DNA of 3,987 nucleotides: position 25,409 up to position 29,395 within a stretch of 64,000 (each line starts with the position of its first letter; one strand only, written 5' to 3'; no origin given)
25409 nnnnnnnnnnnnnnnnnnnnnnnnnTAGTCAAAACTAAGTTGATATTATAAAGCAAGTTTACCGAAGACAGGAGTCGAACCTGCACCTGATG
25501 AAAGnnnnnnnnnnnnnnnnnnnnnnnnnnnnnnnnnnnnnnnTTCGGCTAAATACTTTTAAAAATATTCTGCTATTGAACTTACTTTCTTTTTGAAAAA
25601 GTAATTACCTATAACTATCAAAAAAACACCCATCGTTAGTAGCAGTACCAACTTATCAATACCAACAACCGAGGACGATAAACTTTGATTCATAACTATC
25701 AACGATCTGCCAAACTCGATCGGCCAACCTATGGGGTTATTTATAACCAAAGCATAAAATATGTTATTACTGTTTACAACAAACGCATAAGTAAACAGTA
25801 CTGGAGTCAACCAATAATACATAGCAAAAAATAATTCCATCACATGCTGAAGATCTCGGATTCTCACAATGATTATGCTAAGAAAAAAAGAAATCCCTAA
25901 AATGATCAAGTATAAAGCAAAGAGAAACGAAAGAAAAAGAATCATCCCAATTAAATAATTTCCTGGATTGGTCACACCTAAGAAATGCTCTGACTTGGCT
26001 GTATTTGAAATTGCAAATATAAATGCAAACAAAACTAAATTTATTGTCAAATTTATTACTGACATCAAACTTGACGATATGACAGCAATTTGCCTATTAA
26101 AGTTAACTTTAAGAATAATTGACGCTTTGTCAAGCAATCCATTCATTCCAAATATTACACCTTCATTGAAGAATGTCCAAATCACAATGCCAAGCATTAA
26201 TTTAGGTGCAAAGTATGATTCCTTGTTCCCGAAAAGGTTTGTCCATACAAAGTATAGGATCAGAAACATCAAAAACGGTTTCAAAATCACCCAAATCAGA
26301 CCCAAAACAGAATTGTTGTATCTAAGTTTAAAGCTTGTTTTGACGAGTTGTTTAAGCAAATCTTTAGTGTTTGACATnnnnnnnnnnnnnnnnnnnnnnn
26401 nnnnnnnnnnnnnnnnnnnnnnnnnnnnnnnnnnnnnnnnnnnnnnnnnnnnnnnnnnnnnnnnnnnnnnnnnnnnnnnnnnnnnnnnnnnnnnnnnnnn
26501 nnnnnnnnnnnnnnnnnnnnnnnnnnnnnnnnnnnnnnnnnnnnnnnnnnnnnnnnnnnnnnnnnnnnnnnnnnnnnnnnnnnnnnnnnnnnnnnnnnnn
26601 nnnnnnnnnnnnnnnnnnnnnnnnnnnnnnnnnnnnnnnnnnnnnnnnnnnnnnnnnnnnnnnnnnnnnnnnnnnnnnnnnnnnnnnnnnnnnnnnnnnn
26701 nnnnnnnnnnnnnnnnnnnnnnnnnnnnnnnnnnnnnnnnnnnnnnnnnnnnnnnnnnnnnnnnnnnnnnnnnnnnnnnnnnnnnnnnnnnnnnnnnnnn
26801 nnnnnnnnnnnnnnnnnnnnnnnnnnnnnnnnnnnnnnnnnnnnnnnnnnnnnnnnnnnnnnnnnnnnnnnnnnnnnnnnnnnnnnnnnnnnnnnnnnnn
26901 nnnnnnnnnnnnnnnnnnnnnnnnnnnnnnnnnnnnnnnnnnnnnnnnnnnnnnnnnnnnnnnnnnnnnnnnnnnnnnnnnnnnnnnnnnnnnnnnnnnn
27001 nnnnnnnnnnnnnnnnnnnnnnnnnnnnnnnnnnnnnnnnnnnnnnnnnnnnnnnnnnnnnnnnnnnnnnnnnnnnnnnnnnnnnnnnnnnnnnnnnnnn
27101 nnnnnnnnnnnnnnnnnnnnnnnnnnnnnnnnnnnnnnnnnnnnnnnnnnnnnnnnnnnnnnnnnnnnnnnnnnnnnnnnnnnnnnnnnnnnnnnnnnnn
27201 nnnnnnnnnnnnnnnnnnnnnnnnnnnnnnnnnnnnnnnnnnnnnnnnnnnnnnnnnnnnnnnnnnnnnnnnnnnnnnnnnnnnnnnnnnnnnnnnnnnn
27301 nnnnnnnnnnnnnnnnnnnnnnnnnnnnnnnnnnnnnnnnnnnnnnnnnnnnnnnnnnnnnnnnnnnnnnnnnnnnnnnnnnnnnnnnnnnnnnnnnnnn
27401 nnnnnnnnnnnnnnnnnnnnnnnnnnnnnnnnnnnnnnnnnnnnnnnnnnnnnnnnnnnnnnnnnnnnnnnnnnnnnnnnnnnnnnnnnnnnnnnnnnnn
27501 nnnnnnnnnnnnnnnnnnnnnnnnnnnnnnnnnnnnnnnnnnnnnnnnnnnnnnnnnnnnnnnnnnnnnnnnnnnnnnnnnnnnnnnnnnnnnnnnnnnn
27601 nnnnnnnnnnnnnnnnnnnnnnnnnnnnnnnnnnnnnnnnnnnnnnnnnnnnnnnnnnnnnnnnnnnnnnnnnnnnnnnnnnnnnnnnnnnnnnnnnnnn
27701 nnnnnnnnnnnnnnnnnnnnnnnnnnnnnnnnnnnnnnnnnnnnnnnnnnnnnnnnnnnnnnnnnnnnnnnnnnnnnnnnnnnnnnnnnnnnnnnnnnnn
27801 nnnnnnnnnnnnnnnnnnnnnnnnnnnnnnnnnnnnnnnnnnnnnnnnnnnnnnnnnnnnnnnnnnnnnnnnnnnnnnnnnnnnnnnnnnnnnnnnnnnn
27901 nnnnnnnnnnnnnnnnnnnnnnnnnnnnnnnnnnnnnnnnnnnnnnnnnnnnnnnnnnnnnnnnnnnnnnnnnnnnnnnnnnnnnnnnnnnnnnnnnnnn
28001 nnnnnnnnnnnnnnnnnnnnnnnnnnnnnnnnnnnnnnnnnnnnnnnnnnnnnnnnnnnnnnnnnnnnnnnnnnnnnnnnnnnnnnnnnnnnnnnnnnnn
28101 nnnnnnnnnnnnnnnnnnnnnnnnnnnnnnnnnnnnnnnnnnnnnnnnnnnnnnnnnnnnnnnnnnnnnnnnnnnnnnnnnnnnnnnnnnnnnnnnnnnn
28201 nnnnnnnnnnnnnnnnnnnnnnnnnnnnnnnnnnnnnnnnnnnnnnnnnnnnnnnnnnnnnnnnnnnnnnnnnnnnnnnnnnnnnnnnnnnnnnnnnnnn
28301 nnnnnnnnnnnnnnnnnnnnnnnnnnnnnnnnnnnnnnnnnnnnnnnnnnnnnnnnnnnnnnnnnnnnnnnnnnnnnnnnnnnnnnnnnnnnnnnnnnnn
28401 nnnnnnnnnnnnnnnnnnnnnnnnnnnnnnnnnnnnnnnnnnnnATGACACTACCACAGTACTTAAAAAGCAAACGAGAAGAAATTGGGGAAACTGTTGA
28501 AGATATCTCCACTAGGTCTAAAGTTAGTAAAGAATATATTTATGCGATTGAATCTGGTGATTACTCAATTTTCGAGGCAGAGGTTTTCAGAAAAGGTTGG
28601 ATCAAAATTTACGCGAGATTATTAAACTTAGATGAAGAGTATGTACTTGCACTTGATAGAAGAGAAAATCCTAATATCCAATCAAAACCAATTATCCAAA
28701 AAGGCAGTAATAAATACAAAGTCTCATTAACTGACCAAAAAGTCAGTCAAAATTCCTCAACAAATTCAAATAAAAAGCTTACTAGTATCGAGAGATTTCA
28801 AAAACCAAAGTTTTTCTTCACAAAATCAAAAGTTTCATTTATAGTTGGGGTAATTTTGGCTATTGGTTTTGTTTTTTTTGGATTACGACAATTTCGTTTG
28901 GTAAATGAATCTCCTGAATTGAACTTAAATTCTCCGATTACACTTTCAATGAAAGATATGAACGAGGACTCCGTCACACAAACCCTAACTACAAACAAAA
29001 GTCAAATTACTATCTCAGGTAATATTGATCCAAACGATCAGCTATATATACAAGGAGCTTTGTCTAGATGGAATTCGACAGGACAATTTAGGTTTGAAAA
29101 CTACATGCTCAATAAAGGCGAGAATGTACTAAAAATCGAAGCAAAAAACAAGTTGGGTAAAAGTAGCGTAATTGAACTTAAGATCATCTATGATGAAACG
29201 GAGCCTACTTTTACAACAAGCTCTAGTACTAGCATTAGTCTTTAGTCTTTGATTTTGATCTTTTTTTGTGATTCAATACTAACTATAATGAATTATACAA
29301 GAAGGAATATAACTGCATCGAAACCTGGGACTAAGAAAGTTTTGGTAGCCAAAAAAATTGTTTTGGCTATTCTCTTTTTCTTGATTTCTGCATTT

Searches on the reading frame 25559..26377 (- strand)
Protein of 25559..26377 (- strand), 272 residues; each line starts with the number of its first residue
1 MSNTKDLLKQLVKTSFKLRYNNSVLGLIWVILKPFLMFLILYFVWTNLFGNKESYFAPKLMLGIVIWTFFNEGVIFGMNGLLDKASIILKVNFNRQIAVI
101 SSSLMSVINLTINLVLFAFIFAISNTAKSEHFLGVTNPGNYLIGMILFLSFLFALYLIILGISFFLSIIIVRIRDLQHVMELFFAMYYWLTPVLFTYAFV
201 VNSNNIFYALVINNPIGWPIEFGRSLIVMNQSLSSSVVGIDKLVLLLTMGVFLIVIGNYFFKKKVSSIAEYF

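Call 4: search_protein_families(library=pfam, proteins=[window:25559-26377:-])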
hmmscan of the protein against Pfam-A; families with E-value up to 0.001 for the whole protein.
window:25559-26377:- (272 aa): 1 family
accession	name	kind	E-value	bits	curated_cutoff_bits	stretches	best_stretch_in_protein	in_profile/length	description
PF01061.29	ABC2_membrane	-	3e-05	24.1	26.9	1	8-224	3-207/211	ABC-2 type transporter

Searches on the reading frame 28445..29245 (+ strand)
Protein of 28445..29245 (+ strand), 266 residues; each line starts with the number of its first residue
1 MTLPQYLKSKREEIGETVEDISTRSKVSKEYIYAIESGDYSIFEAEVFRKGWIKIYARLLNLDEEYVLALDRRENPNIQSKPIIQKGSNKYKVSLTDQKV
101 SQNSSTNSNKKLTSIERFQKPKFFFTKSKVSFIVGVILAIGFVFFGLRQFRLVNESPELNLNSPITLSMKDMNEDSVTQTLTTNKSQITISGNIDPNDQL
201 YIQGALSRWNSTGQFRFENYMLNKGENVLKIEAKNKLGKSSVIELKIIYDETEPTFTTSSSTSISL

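Call 4: search_protein_families(library=pfam, proteins=[window:28445-29245:+])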
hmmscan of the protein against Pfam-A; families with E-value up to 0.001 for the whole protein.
window:28445-29245:+ (266 aa): 3 families
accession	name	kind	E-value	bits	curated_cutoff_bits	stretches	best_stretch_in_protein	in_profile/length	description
PF13413.12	HTH_25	-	4.1e-15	55.8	24.6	1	6-65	1-60/62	Helix-turn-helix domain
PF12844.13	HTH_19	-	2.5e-07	30.9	30.2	1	7-69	4-60/64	Helix-turn-helix domain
PF09136.16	Glucodextran_B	-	5.4e-05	23.5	27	1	178-247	9-79/83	Glucodextranase, domain B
